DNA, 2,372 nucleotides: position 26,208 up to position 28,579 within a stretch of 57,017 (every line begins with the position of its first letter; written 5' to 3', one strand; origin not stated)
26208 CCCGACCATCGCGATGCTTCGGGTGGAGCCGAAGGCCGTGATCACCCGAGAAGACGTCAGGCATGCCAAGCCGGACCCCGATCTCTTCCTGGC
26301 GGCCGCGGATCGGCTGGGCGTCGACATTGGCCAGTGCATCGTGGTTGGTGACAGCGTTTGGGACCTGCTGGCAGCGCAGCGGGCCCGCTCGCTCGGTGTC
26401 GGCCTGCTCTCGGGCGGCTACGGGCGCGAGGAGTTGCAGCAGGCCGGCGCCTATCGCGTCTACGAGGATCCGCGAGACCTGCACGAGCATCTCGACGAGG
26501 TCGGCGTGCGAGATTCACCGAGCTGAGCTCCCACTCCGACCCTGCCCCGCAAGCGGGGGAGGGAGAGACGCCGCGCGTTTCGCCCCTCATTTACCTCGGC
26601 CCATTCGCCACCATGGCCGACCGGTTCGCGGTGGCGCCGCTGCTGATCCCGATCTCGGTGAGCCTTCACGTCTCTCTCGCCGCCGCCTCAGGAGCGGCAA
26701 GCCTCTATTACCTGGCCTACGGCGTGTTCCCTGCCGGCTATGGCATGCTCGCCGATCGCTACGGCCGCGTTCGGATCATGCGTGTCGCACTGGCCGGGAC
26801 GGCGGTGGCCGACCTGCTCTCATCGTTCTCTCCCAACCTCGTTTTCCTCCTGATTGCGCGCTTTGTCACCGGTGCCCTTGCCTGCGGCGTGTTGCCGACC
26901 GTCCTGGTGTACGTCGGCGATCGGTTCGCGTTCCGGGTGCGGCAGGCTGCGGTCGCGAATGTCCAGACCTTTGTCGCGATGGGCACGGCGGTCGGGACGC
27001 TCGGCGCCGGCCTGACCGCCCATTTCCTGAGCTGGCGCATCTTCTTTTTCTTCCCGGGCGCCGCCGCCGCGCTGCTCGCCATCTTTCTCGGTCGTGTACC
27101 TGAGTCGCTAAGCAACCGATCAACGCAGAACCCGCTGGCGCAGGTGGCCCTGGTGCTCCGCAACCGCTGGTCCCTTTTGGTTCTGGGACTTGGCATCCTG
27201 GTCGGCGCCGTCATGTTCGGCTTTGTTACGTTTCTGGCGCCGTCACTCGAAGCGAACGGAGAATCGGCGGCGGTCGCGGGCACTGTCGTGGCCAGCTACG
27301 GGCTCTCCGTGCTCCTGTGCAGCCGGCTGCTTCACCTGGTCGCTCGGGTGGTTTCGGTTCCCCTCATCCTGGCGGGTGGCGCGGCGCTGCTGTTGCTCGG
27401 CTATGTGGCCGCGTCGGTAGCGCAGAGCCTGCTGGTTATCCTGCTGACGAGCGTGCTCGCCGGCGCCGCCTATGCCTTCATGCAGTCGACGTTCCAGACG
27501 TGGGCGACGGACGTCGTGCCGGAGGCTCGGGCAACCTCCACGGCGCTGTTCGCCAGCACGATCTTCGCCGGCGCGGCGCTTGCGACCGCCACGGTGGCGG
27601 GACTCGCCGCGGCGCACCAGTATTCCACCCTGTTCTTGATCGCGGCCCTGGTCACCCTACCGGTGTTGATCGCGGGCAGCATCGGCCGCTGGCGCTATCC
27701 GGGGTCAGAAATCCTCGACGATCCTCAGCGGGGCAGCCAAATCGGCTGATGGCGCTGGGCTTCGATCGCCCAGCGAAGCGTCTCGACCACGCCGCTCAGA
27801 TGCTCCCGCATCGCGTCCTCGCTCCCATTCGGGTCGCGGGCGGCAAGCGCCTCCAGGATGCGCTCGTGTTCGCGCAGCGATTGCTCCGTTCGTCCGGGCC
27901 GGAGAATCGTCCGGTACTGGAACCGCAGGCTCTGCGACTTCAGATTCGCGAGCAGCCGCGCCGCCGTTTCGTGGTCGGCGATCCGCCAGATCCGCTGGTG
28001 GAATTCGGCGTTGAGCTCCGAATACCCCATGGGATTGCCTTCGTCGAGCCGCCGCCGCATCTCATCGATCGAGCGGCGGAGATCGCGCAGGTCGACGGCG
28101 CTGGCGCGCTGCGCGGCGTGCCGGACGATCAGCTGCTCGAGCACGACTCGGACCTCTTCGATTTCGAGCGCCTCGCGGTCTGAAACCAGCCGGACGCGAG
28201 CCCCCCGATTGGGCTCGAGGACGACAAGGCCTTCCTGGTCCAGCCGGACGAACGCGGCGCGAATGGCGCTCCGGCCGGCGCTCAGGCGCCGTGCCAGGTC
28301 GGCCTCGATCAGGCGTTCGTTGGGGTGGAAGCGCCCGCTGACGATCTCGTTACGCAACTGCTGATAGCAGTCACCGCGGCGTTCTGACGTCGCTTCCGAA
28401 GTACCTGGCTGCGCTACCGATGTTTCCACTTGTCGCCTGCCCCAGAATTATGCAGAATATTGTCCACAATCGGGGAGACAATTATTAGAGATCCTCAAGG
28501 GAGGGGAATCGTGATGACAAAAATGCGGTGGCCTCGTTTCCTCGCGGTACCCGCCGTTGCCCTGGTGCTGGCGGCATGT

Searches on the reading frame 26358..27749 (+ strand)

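Call 69: search_protein_families(library=pfam, proteins=[window:26358-27749:+], max_evalue=0.0001)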
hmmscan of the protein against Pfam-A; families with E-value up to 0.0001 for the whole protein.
window:26358-27749:+ (463 aa): 1 family
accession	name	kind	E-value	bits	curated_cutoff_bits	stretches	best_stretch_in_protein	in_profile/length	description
PF07690.21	MFS_1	-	1.9e-42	145.9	33.4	2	79-409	2-346/347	Major Facilitator Superfamily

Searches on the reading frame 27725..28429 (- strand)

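Call 69: search_protein_families(library=pfam, proteins=[window:27725-28429:-], max_evalue=0.0001)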
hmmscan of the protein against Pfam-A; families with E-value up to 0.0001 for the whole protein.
window:27725-28429:- (234 aa): 2 families
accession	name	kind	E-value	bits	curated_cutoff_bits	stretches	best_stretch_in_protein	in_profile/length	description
PF07729.17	FCD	-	5.3e-29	101.6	24.3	1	89-212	1-124/125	FCD domain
PF00392.27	GntR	-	3.8e-13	49.3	27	1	22-79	6-64/64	Bacterial regulatory proteins, gntR family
